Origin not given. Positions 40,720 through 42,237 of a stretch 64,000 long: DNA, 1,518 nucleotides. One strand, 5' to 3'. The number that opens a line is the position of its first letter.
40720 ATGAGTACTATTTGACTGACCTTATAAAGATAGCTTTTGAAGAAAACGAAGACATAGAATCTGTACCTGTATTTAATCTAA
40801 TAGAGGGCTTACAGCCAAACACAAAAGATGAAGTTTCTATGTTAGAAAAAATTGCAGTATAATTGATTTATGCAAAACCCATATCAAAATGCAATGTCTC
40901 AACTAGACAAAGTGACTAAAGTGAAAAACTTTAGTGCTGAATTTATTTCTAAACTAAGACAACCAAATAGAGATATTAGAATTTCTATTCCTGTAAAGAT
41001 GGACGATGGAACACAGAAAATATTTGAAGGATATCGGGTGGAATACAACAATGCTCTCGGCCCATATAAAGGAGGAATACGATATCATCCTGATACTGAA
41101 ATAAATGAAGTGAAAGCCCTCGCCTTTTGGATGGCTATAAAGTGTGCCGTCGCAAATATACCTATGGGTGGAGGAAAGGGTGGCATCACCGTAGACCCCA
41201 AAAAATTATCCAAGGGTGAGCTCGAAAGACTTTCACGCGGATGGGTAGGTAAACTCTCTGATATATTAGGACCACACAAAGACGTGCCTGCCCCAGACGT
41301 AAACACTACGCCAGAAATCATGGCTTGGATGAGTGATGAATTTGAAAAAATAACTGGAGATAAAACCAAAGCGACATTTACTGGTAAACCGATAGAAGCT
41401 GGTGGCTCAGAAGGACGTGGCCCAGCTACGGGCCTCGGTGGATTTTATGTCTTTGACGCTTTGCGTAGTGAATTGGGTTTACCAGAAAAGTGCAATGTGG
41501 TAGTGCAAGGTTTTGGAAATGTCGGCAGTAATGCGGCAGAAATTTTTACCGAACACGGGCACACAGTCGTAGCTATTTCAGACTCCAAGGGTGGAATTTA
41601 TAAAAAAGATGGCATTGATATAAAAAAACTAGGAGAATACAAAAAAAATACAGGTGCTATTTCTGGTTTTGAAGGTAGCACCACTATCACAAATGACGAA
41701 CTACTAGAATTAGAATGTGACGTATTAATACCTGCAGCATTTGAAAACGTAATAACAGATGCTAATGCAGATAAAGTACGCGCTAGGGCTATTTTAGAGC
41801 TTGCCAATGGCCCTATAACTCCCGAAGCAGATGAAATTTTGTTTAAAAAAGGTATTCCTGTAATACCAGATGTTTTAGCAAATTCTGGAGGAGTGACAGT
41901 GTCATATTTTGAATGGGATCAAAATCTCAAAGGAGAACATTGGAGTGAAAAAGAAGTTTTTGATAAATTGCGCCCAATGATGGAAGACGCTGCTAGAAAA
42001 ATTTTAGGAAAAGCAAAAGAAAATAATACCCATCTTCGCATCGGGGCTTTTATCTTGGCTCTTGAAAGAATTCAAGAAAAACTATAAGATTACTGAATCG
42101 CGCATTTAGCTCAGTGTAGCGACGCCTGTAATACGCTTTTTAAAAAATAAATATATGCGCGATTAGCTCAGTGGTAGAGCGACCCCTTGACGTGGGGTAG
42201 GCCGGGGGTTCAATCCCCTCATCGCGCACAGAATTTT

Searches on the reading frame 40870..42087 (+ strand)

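Call 64: search_protein_families(library=pfam, proteins=[window:40870-42087:+], max_evalue=0.00001)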
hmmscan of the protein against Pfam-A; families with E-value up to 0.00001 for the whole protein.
window:40870-42087:+ (405 aa): 2 families
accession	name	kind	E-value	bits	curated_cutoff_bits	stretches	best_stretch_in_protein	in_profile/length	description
PF00208.27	ELFV_dehydrog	-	2.4e-75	253.8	23.4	1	178-403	1-235/241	Glutamate/Leucine/Phenylalanine/Valine dehydrogenase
PF02812.23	ELFV_dehydrog_N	-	1e-53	180.9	25.3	1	32-159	1-128/129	Glu/Leu/Phe/Val dehydrogenase, dimerisation domain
